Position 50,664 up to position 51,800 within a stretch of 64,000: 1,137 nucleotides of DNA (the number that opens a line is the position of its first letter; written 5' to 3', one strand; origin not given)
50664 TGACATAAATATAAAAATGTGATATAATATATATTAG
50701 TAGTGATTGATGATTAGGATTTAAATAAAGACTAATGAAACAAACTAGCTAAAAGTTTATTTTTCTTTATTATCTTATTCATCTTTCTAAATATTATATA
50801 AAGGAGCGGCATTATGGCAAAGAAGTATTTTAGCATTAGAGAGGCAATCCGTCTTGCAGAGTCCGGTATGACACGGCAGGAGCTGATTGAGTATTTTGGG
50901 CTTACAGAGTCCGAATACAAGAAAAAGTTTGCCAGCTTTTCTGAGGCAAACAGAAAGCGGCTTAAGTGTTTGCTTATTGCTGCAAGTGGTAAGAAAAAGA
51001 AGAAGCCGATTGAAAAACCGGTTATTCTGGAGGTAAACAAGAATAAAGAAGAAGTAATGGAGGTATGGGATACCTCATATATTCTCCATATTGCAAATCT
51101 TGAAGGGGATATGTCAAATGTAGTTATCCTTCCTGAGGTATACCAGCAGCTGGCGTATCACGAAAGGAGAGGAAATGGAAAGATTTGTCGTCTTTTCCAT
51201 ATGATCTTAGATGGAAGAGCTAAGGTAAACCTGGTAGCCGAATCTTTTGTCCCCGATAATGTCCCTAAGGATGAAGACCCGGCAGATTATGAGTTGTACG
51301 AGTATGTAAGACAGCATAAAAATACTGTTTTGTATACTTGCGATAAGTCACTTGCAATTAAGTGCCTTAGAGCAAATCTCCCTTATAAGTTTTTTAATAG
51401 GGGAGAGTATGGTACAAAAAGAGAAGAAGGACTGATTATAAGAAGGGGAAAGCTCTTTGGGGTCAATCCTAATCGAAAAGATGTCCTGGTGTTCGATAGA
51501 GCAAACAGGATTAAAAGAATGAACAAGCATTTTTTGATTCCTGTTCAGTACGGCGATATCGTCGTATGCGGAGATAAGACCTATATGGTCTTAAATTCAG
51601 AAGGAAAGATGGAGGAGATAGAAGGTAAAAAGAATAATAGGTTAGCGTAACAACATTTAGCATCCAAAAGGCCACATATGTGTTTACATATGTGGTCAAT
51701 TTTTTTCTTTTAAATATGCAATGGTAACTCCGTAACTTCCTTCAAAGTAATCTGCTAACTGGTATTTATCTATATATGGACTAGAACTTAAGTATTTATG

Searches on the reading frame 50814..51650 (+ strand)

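Call 40: search_protein_families(library=pfam, proteins=[window:50814-51650:+], max_evalue=0.01)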
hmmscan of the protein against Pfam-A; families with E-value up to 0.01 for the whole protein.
window:50814-51650:+ (278 aa): 1 family
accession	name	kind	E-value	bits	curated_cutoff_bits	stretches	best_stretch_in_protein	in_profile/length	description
PF10975.14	DUF2802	-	0.0025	18.4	33.5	1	10-34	35-59/68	Protein of unknown function (DUF2802)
